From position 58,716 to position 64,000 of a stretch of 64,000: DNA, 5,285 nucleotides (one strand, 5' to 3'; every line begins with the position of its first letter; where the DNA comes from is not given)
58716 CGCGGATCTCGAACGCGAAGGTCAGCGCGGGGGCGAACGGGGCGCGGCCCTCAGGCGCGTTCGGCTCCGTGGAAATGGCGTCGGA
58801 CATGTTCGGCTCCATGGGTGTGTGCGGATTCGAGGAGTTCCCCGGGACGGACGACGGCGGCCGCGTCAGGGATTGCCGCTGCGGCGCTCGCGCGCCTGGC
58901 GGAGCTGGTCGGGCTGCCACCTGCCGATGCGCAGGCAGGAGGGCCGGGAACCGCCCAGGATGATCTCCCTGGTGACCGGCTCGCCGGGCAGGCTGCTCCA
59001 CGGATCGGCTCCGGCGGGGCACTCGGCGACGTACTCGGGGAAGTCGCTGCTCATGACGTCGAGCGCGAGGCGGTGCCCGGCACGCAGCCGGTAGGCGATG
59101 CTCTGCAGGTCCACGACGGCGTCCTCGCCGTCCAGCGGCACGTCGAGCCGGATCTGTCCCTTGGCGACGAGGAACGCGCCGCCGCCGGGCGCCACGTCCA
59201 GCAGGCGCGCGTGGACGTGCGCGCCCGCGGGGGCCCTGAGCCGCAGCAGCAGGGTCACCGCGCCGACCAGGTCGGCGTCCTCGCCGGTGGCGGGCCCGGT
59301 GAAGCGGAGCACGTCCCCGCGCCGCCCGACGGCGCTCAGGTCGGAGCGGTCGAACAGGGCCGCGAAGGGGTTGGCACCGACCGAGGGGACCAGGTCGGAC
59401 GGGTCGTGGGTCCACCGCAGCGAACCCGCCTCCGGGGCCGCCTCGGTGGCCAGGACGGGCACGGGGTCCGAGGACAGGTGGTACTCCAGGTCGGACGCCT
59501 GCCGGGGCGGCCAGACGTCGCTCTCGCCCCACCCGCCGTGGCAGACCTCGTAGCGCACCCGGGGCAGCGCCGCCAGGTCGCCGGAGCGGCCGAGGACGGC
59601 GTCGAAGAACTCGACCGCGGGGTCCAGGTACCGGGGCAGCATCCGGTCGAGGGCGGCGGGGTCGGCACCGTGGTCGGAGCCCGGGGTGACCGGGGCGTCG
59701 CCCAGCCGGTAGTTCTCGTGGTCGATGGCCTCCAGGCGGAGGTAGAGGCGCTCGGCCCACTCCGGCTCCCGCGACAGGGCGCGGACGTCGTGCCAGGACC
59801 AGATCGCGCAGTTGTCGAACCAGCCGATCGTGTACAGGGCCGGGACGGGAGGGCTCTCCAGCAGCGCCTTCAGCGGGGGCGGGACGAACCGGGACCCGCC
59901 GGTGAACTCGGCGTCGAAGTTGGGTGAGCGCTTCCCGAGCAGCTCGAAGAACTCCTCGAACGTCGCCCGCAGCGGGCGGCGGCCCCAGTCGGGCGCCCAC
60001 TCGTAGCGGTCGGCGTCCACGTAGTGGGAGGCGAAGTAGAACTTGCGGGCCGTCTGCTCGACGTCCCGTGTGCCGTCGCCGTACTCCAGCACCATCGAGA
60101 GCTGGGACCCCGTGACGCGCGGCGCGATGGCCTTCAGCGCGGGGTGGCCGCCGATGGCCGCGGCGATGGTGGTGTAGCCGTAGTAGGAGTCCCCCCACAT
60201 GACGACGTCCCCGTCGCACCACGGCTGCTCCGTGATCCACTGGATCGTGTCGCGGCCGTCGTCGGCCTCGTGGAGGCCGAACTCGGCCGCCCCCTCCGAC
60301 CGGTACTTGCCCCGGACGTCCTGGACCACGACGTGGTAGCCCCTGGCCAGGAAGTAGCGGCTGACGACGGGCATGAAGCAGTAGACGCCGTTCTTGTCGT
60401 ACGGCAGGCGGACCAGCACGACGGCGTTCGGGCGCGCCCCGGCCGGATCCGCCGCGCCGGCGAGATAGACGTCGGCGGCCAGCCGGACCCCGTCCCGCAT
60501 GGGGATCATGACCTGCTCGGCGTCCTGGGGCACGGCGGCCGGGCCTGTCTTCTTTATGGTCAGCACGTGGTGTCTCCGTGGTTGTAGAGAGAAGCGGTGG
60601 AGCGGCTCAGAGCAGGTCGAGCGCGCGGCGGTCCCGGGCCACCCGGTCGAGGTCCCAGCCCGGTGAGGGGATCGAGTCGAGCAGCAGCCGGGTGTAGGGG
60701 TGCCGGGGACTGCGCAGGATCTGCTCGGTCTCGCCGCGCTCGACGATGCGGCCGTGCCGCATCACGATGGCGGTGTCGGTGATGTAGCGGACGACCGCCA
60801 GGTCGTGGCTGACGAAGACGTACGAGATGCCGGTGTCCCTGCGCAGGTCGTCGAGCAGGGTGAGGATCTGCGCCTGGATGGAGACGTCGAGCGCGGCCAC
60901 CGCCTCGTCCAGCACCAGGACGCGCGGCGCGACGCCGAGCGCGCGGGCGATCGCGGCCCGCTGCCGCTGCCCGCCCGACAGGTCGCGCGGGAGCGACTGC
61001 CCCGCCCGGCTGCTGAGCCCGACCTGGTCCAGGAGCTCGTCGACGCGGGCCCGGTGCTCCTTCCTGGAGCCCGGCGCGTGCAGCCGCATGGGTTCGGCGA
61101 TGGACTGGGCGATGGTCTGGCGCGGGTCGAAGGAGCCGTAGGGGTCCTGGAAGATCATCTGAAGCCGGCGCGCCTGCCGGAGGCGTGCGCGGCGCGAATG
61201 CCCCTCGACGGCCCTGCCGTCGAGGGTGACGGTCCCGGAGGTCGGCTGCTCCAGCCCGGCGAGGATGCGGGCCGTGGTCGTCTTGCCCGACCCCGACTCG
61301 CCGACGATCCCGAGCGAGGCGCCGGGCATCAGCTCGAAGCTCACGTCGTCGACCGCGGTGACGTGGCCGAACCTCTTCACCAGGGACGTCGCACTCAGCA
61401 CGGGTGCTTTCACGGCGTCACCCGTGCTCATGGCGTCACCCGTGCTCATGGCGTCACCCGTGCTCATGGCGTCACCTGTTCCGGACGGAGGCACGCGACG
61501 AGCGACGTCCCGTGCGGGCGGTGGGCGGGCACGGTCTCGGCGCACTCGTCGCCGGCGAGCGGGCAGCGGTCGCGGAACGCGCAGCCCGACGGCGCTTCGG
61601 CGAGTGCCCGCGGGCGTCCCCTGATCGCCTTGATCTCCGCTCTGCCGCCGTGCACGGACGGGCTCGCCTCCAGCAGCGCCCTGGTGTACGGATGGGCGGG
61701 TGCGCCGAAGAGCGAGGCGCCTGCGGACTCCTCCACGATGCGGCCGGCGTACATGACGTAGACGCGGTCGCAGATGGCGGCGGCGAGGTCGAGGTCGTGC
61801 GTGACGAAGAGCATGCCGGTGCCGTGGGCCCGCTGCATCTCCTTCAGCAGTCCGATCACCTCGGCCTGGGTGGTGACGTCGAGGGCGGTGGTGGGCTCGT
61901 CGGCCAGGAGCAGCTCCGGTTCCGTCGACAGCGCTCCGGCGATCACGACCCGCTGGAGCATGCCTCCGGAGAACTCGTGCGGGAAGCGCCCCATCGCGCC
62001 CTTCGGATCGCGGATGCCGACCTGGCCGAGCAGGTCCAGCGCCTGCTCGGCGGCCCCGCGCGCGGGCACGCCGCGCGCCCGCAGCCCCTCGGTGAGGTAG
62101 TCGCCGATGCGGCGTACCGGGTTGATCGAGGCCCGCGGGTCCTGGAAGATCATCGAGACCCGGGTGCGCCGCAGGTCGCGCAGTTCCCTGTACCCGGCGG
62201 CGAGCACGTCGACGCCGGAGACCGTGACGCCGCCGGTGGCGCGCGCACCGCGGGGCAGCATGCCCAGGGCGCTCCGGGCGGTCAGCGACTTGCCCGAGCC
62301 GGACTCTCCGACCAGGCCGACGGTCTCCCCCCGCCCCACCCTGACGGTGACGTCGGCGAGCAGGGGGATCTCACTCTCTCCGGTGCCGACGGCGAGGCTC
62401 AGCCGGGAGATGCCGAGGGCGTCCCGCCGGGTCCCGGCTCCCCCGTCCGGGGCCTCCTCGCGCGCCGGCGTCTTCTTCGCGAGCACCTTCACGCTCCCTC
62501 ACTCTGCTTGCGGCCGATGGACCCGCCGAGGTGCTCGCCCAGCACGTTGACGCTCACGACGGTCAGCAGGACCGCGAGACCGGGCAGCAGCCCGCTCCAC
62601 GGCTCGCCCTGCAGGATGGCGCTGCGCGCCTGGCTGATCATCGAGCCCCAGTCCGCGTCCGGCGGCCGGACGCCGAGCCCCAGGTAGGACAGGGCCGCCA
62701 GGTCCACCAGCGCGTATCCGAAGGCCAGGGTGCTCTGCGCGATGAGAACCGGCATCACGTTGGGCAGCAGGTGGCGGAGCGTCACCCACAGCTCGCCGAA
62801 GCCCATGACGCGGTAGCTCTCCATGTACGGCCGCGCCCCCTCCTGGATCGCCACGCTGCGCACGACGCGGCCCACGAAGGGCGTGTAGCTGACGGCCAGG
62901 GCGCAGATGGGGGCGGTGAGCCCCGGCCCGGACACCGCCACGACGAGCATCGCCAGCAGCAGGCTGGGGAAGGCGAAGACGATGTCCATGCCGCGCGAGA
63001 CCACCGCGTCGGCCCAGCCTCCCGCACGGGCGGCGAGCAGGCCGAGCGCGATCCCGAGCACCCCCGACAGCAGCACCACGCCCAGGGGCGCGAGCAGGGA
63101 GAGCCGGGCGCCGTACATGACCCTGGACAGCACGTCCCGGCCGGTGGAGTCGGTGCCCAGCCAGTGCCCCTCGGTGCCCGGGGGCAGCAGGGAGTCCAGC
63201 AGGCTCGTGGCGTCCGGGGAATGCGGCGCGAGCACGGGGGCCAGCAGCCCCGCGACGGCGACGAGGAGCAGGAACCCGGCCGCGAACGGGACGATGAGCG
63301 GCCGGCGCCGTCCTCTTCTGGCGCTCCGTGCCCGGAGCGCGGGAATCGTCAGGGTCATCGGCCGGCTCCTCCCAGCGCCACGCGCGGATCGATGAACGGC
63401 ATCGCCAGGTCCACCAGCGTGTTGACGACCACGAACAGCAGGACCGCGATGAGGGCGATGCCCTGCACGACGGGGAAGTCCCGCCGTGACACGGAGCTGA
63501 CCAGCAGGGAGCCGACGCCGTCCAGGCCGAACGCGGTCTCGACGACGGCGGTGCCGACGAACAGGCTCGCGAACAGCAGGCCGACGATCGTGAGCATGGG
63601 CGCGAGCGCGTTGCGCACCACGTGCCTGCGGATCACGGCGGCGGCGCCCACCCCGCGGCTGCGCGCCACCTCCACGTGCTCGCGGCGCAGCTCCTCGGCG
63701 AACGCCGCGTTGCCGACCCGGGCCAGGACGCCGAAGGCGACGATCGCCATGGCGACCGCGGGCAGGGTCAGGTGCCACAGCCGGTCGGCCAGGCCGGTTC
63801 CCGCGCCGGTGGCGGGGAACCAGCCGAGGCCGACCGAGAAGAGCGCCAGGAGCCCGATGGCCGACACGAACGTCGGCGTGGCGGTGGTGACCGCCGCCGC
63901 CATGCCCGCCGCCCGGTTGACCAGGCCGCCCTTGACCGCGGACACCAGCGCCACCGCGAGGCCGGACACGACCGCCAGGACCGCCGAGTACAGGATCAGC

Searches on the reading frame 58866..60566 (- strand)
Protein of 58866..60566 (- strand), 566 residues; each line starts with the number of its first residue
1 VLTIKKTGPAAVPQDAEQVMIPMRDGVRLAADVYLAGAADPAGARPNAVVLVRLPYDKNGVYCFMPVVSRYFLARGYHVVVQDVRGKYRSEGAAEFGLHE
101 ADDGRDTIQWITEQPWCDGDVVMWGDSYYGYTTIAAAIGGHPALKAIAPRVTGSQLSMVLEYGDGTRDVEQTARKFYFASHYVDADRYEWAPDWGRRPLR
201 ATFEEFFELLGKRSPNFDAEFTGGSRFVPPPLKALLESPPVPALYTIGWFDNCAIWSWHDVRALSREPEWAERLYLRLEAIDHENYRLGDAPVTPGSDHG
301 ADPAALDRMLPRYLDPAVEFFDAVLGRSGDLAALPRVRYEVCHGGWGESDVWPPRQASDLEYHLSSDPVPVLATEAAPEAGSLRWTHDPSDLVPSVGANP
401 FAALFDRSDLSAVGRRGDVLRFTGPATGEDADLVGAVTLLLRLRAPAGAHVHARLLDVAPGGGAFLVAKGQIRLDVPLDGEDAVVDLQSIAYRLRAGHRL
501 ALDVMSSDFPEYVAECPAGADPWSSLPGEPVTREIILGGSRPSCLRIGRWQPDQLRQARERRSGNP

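Call 59: search_protein_families(library=pfam, proteins=[window:58866-60566:-], max_evalue=0.00001)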
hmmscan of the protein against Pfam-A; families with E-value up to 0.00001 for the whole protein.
window:58866-60566:- (566 aa): 2 families
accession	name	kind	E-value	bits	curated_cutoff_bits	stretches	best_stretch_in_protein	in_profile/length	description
PF02129.25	Peptidase_S15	-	2.4e-34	119.7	23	1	25-160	1-137/262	X-Pro dipeptidyl-peptidase (S15 family)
PF08530.16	PepX_C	-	9.1e-17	62.1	22.5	1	333-513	5-185/217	X-Pro dipeptidyl-peptidase C-terminal non-catalytic domain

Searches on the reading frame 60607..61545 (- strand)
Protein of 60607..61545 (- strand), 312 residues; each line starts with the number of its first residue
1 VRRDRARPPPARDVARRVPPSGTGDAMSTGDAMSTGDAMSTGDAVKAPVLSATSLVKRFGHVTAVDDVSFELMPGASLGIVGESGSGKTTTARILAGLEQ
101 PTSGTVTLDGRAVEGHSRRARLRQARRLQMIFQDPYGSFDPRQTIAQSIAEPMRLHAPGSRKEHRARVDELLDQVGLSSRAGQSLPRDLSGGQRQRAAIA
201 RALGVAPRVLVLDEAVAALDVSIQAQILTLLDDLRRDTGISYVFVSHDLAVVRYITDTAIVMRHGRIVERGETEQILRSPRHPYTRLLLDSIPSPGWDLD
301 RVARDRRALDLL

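Call 59: search_protein_families(library=pfam, proteins=[window:60607-61545:-], max_evalue=0.00001)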
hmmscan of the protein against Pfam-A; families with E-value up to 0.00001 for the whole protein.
window:60607-61545:- (312 aa): 5 families
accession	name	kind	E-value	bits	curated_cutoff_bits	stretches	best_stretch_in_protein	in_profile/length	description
PF00005.33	ABC_tran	-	6.5e-32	111.4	25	1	66-216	2-136/137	ABC transporter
PF08352.17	oligo_HPY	-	4.2e-09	37.1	27.1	1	268-300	1-33/65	Oligopeptide/dipeptide transporter, C-terminal region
PF13401.12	AAA_22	-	1.4e-06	29.1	27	1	79-245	9-121/130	AAA domain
PF13304.12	AAA_21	-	7.2e-06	26.7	27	0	185-252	234-303/304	AAA domain, putative AbiEii toxin, Type IV TA system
PF13191.12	AAA_16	-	8.4e-06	26.8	32.6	0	78-236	27-161/167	AAA ATPase domain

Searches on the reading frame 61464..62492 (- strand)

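Call 59: search_protein_families(library=pfam, proteins=[window:61464-62492:-], max_evalue=0.00001)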
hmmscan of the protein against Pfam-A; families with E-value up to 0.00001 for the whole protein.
window:61464-62492:- (342 aa): 2 families
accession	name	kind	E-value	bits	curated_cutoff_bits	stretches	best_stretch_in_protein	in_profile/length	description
PF00005.33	ABC_tran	-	9.7e-23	81.7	25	1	46-202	2-137/137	ABC transporter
PF08352.17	oligo_HPY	-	5.3e-18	65.6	27.1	1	253-317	1-65/65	Oligopeptide/dipeptide transporter, C-terminal region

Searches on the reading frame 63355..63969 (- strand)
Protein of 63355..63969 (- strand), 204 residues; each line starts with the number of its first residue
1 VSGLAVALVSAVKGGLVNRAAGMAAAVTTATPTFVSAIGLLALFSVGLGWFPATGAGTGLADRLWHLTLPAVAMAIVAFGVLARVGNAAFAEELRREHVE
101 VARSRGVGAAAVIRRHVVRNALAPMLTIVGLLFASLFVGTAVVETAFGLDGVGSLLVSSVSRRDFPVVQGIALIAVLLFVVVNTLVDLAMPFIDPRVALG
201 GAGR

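Call 59: search_protein_families(library=pfam, proteins=[window:63355-63969:-], max_evalue=0.00001)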
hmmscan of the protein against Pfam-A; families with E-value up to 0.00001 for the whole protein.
window:63355-63969:- (204 aa): 1 family
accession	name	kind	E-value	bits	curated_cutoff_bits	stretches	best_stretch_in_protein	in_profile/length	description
PF00528.27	BPD_transp_1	-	3.2e-30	105.7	26.4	1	3-197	1-182/184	Binding-protein-dependent transport system inner membrane component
